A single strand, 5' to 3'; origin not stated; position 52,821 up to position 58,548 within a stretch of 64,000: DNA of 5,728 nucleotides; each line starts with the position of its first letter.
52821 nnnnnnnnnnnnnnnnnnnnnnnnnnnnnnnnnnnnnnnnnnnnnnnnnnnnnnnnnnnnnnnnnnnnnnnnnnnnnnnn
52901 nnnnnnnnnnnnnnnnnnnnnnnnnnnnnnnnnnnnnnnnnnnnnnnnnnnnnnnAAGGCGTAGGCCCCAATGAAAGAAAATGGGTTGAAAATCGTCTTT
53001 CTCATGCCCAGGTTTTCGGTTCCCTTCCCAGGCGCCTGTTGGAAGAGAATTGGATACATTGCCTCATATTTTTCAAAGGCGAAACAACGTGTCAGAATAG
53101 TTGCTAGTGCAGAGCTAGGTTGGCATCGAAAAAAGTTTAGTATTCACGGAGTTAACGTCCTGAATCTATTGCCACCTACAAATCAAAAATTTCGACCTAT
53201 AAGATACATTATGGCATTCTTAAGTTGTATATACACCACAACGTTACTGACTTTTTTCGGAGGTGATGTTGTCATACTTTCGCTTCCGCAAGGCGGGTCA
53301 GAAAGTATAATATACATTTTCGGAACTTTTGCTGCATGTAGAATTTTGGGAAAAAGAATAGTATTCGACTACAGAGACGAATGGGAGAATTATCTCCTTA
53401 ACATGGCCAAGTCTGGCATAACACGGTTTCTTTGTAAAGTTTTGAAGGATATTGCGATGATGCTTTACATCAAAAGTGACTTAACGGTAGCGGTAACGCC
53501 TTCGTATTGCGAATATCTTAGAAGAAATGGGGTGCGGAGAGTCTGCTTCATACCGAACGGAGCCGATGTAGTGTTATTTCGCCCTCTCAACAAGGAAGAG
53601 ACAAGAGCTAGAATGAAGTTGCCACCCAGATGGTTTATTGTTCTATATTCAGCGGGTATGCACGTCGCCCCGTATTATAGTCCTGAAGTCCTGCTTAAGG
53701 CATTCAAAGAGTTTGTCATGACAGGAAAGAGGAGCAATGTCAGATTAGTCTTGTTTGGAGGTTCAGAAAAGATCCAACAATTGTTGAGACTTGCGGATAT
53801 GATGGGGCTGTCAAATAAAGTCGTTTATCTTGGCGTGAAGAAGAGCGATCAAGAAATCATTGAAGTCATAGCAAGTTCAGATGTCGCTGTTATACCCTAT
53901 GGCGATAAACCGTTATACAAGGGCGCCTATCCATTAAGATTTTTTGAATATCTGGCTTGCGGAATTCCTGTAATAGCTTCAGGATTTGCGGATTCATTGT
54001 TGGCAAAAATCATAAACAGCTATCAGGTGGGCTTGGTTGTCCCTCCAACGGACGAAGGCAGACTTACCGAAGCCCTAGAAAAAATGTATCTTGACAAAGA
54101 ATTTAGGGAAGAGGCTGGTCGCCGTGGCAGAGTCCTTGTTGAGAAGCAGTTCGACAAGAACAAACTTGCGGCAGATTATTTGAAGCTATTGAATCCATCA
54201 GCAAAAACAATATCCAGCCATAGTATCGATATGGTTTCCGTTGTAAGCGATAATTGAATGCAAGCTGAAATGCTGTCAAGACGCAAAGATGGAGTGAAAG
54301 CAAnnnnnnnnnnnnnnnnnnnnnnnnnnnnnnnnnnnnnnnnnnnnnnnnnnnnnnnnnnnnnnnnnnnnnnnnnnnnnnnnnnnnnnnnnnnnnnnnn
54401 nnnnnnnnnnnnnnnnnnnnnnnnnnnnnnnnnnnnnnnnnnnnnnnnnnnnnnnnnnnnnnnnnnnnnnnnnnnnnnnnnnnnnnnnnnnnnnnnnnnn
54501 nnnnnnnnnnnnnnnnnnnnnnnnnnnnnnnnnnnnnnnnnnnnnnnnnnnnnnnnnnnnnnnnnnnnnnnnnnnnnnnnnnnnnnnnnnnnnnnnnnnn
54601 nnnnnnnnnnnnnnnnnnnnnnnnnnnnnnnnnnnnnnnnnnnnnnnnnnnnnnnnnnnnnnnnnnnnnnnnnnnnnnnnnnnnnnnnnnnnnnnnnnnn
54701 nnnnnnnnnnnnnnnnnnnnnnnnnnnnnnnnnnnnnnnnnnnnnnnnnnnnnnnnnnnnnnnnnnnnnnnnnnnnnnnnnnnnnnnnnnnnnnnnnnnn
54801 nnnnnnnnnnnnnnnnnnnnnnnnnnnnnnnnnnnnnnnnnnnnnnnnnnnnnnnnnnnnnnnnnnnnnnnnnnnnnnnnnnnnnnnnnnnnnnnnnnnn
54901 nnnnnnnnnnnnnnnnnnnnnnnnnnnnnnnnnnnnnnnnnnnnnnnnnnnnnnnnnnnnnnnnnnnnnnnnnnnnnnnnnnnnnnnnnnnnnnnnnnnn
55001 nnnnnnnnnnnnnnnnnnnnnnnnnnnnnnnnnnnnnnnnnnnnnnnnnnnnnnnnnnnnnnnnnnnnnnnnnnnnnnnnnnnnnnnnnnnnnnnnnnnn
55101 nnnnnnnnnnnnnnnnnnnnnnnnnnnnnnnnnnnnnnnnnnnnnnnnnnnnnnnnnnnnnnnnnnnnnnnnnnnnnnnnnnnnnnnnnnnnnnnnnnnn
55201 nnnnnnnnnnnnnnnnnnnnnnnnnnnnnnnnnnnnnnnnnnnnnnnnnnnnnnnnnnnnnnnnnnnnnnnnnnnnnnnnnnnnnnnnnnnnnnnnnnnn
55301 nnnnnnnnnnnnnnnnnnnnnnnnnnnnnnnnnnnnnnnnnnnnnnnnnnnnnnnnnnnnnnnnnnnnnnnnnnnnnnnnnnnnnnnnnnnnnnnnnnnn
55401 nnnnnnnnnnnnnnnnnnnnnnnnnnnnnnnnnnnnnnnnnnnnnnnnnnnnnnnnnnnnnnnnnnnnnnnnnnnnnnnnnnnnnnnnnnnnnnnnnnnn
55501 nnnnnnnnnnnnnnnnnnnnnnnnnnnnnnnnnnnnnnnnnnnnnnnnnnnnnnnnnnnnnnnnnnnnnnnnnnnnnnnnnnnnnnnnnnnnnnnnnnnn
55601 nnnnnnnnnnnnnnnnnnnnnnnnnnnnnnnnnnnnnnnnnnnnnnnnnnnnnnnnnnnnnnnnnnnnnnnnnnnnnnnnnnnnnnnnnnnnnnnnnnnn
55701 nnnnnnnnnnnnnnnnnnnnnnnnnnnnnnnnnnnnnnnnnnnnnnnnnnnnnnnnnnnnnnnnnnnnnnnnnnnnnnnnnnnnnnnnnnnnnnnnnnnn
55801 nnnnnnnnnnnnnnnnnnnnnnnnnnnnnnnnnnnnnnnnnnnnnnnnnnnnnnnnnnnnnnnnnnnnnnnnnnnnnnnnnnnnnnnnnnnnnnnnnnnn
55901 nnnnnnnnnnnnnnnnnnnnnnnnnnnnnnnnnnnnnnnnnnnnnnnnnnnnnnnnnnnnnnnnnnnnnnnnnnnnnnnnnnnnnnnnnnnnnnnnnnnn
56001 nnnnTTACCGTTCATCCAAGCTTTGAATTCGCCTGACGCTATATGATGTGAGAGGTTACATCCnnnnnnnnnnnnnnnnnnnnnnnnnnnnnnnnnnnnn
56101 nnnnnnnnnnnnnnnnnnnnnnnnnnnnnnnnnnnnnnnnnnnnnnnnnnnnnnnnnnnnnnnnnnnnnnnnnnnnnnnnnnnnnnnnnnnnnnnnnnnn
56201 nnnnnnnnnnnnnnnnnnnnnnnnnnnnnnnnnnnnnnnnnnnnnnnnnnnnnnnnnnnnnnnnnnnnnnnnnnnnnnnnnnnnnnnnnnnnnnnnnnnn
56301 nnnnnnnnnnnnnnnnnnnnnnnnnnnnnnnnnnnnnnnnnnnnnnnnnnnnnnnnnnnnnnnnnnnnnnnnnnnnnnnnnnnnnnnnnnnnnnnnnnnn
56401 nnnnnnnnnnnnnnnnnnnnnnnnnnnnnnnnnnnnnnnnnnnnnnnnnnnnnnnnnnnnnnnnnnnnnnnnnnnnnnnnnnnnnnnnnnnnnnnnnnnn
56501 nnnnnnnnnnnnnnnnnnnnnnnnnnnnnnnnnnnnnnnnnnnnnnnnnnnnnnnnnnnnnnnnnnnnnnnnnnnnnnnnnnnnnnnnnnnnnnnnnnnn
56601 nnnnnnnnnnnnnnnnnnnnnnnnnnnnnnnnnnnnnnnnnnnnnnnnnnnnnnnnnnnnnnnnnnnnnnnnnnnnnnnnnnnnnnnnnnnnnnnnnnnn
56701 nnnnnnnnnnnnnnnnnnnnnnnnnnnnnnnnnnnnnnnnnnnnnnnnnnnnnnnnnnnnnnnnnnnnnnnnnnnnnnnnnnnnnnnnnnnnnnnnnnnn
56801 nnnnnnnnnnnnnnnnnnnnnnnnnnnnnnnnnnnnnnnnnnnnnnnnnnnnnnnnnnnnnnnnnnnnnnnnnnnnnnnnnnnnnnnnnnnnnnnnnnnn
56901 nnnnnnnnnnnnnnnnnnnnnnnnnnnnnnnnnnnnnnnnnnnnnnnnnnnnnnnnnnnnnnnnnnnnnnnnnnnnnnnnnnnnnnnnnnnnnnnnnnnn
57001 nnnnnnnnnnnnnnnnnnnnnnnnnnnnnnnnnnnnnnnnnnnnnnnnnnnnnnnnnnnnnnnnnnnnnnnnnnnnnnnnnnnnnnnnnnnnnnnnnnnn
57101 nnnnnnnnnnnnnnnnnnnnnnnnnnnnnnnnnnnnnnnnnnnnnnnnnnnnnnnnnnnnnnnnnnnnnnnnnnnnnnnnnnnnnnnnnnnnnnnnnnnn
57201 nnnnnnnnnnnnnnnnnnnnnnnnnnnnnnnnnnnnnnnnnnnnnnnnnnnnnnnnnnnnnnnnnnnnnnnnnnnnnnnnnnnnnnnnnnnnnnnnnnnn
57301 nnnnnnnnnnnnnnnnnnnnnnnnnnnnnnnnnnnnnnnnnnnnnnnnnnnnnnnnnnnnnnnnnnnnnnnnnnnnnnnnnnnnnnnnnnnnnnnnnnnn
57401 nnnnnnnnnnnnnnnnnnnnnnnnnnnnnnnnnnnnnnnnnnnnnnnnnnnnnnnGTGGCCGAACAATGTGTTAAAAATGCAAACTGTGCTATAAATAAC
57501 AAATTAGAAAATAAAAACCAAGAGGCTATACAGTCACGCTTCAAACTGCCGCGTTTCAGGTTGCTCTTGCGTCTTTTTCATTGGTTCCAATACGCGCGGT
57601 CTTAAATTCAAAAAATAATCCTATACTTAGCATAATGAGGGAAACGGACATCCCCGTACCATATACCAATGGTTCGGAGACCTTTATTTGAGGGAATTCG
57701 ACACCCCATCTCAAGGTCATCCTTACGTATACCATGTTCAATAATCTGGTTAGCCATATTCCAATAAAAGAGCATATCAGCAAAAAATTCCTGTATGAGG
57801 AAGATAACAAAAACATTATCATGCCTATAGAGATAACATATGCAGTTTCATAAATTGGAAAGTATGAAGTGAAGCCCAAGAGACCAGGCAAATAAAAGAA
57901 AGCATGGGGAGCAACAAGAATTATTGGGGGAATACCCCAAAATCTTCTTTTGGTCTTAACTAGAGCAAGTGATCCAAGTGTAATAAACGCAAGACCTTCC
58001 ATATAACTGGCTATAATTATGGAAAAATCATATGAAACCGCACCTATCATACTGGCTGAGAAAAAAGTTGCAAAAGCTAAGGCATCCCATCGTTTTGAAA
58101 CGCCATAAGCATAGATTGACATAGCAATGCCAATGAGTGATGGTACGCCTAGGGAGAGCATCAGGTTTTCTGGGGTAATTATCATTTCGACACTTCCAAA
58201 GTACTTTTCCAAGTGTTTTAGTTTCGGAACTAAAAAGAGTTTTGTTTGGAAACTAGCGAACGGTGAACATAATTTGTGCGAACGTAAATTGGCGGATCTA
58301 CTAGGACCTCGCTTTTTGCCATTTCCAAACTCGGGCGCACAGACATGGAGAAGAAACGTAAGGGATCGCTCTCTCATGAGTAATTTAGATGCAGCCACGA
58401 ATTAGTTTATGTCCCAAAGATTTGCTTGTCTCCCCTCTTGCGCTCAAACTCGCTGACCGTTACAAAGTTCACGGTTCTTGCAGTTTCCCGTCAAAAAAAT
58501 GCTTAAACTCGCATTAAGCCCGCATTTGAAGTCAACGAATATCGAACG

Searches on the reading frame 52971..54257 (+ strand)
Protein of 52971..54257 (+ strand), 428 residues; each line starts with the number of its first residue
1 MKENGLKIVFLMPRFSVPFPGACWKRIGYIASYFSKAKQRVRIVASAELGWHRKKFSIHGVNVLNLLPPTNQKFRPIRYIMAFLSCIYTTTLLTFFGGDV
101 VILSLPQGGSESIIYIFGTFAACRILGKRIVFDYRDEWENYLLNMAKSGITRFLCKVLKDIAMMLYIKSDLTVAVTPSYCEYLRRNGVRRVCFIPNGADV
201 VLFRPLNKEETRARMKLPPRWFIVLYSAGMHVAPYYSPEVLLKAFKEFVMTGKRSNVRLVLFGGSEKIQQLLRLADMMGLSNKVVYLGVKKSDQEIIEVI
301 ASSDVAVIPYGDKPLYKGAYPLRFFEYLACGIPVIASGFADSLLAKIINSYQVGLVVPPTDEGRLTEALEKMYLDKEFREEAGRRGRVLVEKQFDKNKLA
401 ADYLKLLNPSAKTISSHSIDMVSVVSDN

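Call 7: search_protein_families(library=pfam, proteins=[window:52971-54257:+], max_evalue=0.01)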
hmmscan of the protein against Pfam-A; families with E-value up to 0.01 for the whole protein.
window:52971-54257:+ (428 aa): 5 families
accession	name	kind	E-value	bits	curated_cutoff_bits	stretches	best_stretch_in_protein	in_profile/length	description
PF00534.26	Glycos_transf_1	-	6.9e-21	75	26.4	1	221-387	15-170/172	Glycosyl transferases group 1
PF13692.12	Glyco_trans_1_4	-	2.9e-17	63.7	27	1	224-373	4-140/142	Glycosyl transferases group 1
PF13524.12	Glyco_trans_1_2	-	1.5e-05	25.4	25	1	292-403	36-142/144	Glycosyl transferase-like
PF13439.12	Glyco_transf_4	-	8.2e-05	23.1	28.5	1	118-200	87-168/170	Glycosyltransferase Family 4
PF13579.12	Glyco_trans_4_4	-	0.00051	20.9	29.7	1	23-197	3-158/158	Glycosyl transferase 4-like domain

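Call 77: search_protein_families(library=ncbifam, proteins=[window:52971-54257:+], max_evalue=1e-8)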
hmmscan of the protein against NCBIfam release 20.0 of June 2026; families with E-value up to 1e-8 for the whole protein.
window:52971-54257:+ (428 aa): 7 families
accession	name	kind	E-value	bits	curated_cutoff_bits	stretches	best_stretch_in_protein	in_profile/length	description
TIGR03088.1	stp2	hypoth_equivalog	3.1e-19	69.3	409.05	1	189-407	160-370/374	TIGR03088 family PEP-CTERM/XrtA system glycosyltransferase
TIGR03449.1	mycothiol_MshA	equivalog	1.9e-17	63.3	462.5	1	189-386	188-380/406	D-inositol-3-phosphate glycosyltransferase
NF007640.0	PRK10307.1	subfamily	5e-14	52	276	1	143-403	149-400/411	WcaI family glycosyltransferase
NF053787.1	GlcN_PG_synth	equivalog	3.5e-13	49.1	480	1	142-402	117-351/361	N-acetylglucosaminyl phosphatidylglycerol synthase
TIGR04063.1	stp3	hypoth_equivalog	6.9e-12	44.9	442.05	1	125-405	114-390/397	TIGR04063 family PEP-CTERM/XrtA system glycosyltransferase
TIGR03999.1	thiol_BshA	equivalog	1.5e-10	40.6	273.7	1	189-406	167-369/375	N-acetyl-alpha-D-glucosaminyl L-malate synthase BshA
NF041876.1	EPS_EpsE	equivalog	2.1e-09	37.1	400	1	263-400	257-386/389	exopolysaccharide biosynthesis GT4 family glycosyltransferase EpsE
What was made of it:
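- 51993..54257 (+): GT2 (MftF/AglG-like) and GT4. Calls 7, 77.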

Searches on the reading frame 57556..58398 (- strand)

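Call 12: search_protein_families(library=pfam, proteins=[window:57556-58398:-], max_evalue=0.001)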
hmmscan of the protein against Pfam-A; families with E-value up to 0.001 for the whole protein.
window:57556-58398:- (280 aa): 0 families

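Call 35: search_protein_families(library=pfam, proteins=[window:57556-58398:-], max_evalue=5)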
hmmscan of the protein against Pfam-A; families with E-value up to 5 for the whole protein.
window:57556-58398:- (280 aa): 1 family
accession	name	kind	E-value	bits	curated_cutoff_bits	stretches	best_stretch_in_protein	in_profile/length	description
PF24002.1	DUF7318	-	0.065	13.7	27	1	92-154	37-95/128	Family of unknown function (DUF7318)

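Call 96: search_protein_families(library=ncbifam, proteins=[window:57556-58398:-], max_evalue=0.05)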
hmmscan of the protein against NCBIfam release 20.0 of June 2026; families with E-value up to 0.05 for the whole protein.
window:57556-58398:- (280 aa): 0 families
